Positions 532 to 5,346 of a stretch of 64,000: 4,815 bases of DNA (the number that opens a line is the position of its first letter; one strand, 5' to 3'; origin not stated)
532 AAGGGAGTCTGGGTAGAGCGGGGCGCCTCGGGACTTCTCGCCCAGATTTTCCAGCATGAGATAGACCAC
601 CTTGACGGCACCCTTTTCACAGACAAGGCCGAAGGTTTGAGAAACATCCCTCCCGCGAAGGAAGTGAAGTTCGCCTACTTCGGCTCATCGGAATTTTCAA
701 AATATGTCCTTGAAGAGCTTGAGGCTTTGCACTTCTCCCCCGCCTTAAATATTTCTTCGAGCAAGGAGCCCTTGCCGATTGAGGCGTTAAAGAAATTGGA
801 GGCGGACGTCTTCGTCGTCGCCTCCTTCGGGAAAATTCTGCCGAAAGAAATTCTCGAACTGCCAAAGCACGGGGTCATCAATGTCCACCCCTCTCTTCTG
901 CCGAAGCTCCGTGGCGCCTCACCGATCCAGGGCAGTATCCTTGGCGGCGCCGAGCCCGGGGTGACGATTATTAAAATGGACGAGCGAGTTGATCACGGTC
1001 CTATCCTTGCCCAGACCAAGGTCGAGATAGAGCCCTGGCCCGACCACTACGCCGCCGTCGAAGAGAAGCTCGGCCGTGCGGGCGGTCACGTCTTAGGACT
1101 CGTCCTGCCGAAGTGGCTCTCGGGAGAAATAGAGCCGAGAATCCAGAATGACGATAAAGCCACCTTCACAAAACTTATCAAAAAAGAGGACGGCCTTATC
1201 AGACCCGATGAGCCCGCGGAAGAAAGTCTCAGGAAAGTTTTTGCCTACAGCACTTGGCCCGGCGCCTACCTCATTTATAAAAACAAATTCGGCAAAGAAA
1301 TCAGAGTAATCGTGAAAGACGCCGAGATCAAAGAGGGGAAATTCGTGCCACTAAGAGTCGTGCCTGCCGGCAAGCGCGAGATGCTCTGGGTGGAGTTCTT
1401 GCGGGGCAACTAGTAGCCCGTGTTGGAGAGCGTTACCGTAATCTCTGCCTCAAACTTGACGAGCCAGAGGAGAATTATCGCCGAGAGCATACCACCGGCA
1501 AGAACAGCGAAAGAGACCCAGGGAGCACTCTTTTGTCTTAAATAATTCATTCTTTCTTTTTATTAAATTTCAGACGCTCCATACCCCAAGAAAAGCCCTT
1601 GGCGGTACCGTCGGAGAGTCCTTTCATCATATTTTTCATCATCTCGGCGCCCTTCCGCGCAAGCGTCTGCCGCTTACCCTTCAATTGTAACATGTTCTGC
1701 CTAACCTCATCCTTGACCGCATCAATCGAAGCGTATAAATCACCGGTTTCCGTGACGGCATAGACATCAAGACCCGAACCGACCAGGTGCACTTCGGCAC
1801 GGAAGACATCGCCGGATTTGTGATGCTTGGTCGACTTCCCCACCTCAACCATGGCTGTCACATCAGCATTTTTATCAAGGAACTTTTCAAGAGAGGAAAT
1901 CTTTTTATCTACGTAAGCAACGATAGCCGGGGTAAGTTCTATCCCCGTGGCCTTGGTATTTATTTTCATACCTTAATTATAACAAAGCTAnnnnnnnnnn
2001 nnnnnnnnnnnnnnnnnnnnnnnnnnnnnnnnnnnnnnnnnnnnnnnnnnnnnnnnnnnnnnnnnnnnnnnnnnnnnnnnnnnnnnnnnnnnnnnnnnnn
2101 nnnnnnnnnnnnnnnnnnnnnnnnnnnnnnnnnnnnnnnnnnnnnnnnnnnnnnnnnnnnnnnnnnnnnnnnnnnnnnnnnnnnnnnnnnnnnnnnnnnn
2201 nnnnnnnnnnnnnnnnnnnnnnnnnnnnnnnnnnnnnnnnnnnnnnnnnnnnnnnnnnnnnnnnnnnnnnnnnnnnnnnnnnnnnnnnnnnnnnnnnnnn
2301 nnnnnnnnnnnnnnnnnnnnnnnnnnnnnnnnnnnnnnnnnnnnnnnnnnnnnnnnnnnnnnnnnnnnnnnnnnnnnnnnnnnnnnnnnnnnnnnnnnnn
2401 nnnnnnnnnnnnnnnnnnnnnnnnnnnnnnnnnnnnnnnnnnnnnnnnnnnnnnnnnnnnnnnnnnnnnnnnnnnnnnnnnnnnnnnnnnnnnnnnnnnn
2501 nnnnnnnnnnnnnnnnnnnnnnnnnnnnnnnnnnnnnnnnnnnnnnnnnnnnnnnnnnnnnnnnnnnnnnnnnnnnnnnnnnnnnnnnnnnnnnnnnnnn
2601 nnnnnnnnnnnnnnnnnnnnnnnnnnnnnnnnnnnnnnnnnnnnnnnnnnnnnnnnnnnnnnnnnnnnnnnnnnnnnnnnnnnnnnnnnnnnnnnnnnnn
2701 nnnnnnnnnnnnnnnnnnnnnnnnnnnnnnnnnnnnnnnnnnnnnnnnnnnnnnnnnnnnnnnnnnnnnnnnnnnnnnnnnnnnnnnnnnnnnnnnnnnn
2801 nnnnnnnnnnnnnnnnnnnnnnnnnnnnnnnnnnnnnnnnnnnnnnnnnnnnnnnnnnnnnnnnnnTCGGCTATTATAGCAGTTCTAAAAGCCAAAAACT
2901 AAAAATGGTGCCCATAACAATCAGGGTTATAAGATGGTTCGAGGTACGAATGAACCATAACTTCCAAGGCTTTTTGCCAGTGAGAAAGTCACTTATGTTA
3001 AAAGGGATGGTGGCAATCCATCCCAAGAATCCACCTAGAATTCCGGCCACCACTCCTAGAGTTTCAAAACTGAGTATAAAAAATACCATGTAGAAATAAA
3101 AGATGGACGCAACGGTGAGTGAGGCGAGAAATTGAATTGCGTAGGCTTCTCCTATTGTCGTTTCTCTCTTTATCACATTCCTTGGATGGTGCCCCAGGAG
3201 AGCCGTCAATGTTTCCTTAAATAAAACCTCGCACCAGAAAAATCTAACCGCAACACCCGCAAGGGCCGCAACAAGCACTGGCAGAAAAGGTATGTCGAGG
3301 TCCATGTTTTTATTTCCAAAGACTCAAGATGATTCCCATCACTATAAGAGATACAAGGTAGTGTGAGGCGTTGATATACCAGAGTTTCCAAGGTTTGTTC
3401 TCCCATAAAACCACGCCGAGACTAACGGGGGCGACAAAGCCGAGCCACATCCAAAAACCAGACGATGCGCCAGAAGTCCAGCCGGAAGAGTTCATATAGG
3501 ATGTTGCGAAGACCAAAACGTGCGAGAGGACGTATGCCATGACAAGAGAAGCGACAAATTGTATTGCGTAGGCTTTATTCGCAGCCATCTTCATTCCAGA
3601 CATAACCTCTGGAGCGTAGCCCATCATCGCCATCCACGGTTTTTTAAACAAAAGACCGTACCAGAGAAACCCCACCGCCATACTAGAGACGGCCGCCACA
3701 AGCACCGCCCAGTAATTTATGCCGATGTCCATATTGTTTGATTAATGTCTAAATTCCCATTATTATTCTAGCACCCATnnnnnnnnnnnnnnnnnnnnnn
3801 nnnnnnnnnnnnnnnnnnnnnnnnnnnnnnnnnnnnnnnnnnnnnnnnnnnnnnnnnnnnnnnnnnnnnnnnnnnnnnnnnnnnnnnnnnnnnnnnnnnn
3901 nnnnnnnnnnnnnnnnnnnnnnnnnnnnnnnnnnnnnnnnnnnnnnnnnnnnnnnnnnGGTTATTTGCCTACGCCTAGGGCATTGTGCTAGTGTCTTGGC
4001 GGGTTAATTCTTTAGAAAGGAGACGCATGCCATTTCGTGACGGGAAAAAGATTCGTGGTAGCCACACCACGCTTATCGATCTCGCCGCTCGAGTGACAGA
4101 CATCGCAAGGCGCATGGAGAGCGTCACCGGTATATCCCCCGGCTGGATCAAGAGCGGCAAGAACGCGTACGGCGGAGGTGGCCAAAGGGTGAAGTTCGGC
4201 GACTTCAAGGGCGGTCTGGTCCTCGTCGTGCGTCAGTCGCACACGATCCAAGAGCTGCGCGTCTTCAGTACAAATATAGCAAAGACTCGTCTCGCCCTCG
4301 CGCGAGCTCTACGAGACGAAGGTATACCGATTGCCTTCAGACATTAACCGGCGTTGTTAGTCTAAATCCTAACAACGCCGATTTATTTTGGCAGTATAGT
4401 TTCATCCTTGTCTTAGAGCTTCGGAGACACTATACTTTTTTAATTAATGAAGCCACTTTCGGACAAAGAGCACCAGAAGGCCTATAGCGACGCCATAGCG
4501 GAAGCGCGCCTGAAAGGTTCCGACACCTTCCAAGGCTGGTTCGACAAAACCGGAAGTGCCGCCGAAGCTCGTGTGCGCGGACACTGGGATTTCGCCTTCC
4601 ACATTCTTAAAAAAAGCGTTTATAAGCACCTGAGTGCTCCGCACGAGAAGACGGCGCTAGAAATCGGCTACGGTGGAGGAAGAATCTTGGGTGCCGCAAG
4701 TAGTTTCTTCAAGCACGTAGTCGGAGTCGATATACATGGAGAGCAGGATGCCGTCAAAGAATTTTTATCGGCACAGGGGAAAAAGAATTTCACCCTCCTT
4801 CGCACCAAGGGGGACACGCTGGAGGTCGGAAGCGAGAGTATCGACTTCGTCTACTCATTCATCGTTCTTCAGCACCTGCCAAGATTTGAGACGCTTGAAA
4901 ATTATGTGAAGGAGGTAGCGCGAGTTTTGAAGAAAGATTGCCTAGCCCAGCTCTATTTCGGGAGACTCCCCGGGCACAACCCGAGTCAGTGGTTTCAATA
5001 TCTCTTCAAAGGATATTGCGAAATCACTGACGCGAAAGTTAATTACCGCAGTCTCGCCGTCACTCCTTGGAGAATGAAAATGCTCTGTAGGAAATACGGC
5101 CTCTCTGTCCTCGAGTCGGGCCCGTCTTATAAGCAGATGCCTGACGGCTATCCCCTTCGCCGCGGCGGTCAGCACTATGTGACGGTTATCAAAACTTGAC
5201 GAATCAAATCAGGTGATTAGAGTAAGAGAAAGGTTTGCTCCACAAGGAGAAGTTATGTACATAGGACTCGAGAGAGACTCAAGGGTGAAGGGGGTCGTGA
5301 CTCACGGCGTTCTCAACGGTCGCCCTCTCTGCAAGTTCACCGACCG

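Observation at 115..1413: Peptide deformylase and Met-tRNA formyltransferase encoded as one fused polypeptide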

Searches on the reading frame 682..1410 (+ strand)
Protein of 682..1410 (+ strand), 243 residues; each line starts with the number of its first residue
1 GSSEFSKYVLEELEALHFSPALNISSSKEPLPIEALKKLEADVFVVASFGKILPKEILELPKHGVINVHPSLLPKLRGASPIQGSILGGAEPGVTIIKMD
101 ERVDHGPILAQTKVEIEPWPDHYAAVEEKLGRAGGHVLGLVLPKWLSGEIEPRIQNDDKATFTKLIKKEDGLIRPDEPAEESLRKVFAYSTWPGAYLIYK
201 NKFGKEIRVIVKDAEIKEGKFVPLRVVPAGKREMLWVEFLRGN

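Call 12: search_solved_structures(query=window:682-1410:+, show_alignments=3, max_evalue=0.00001)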
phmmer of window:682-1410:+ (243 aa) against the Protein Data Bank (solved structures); distinct sequences matched with E-value up to 0.00001: 55.
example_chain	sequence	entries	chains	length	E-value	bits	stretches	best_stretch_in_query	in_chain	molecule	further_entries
4iqf_A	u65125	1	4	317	1.7e-35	126.1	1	17-200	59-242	Methionyl-tRNA formyltransferase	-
1fmt_A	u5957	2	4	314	1.4e-26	96.9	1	35-202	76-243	METHIONYL-TRNA FMET FORMYLTRANSFERASE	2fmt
3r8x_A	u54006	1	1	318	3.6e-26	95.6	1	36-201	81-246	Methionyl-tRNA formyltransferase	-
3tqq_A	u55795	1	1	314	1.6e-25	93.5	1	19-213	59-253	Methionyl-tRNA formyltransferase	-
5uai_A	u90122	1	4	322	5.8e-25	91.6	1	17-197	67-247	Methionyl-tRNA formyltransferase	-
3q0i_A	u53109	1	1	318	1.7e-23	86.8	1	25-197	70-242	Methionyl-tRNA formyltransferase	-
6pih_A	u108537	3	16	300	6.9e-18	68.5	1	26-201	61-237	Bifunctional polymyxin resistance protein ArnA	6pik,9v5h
1yrw_A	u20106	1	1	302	6.9e-18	68.5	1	26-201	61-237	protein ArnA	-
2bln_A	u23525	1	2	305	7.2e-18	68.4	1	26-201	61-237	PROTEIN YFBG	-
5j63_A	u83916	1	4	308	7.4e-18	68.4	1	26-201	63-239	Bifunctional polymyxin resistance protein ArnA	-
8gjh_A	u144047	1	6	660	1.6e-17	67.2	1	28-197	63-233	Bifunctional polymyxin resistance protein ArnA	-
4qpd_A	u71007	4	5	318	3.2e-17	66.3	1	34-197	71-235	10-formyltetrahydrofolate dehydrogenase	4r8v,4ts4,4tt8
1z7e_A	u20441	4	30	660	3.9e-17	66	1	26-201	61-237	protein ArnA | Bifunctional polymyxin resistance protein ArnA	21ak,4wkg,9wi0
4qpc_A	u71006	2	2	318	1.2e-16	64.4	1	34-197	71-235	10-formyltetrahydrofolate dehydrogenase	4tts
1s3i_A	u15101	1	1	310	1.8e-15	60.6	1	35-196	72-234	10-formyltetrahydrofolate dehydrogenase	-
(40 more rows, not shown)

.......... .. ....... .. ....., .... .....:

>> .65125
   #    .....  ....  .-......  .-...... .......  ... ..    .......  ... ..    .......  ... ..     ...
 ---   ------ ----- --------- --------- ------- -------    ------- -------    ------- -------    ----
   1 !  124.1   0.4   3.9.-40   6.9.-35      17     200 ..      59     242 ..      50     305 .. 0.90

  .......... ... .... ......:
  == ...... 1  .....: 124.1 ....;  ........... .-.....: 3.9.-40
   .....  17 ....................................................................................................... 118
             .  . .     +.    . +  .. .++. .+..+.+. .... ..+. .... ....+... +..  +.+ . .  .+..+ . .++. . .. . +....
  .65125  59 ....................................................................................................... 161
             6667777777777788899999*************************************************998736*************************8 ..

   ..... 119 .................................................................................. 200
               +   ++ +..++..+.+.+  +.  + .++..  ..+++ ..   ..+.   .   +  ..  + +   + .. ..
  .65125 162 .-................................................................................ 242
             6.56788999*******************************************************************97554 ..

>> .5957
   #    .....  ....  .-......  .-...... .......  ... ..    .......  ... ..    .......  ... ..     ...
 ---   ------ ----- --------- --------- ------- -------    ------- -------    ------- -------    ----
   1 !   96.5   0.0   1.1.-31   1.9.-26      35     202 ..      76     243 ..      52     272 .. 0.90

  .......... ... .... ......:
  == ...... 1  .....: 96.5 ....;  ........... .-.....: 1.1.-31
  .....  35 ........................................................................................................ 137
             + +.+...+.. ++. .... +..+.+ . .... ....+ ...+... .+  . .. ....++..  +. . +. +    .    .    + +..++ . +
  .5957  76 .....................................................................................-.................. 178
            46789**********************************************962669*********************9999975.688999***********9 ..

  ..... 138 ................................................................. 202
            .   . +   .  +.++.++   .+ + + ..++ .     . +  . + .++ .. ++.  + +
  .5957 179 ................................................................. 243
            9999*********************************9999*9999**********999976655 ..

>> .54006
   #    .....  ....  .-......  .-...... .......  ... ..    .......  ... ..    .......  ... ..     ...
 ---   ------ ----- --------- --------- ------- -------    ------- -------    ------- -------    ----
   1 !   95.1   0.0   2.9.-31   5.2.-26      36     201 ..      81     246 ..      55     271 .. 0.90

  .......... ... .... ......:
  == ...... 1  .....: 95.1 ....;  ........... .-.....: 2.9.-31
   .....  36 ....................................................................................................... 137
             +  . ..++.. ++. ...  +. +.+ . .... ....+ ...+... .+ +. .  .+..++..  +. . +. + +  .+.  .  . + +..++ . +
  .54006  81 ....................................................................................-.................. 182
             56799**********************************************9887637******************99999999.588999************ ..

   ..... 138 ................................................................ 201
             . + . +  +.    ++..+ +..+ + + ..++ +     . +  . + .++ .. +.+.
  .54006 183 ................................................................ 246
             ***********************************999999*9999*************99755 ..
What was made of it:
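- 670..1410 (+): Met-tRNA formyltransferase module (about 247 aa): a reduced N-terminal catalytic domain plus a short C-terminal domain. PDB sequence hits to Fmt 4iqf and 1fmt (call 12).
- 760..777 (+): Site (aa 208-213, SKEPLP) where about 32 residues are missing relative to unfused relatives. The missing part is the insertion loop PDKPxGR..., the following helix and a strand. Offsets of 41-42 residues against 1fmt and 4iqf (call 12).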

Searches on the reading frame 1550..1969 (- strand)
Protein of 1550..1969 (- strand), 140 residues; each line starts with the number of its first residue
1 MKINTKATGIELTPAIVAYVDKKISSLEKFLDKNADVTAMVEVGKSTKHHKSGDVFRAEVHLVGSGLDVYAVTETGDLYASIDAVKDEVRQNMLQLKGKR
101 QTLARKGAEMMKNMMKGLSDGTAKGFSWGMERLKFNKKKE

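Call 41: search_protein_families(library=pfam, proteins=[window:1550-1969:-], max_evalue=0.001)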
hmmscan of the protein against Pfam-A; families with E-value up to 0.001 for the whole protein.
window:1550-1969:- (140 aa): 1 family
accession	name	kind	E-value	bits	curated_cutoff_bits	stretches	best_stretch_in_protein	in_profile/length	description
PF02482.25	Ribosomal_S30AE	-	2.8e-13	50.8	23.7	1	3-100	1-87/88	Sigma 54 modulation protein / S30EA ribosomal protein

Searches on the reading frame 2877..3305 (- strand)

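Call 41: search_protein_families(library=pfam, proteins=[window:2877-3305:-], max_evalue=0.001)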
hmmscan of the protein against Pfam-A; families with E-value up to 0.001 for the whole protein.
window:2877-3305:- (143 aa): 1 family
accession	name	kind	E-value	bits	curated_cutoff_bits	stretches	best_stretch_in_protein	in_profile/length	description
PF08570.15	DUF1761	-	1.4e-11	45.2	31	1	8-135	1-122/123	Protein of unknown function (DUF1761)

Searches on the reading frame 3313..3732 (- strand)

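Call 41: search_protein_families(library=pfam, proteins=[window:3313-3732:-], max_evalue=0.001)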
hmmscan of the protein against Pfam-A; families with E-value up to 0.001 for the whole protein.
window:3313-3732:- (140 aa): 1 family
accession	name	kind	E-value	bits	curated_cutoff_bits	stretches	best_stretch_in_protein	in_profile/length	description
PF08570.15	DUF1761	-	1.6e-29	103.1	31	1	8-136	1-122/123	Protein of unknown function (DUF1761)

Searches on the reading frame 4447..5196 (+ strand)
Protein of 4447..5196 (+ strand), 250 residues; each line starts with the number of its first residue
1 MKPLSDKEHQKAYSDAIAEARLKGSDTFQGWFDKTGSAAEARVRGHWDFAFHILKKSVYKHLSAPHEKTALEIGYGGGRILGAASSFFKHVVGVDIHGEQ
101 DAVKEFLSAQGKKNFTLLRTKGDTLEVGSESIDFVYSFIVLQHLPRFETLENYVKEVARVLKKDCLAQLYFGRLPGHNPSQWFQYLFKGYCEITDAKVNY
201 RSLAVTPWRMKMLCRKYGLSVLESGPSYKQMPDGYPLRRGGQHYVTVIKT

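Call 41: search_protein_families(library=pfam, proteins=[window:4447-5196:+], max_evalue=0.001)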
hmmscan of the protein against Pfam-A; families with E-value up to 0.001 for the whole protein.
window:4447-5196:+ (250 aa): 4 families
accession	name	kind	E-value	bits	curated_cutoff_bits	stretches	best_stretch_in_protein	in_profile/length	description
PF08241.18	Methyltransf_11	-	7.4e-13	49.4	21.2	1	71-164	1-90/95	Methyltransferase domain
PF13649.12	Methyltransf_25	-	5.2e-10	40.3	27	1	71-163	2-95/97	Methyltransferase domain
PF08242.18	Methyltransf_12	-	4.9e-08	34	30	1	71-165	1-96/98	Methyltransferase domain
PF13489.12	Methyltransf_23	-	2e-05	24.8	27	1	63-166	17-113/164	Methyltransferase domain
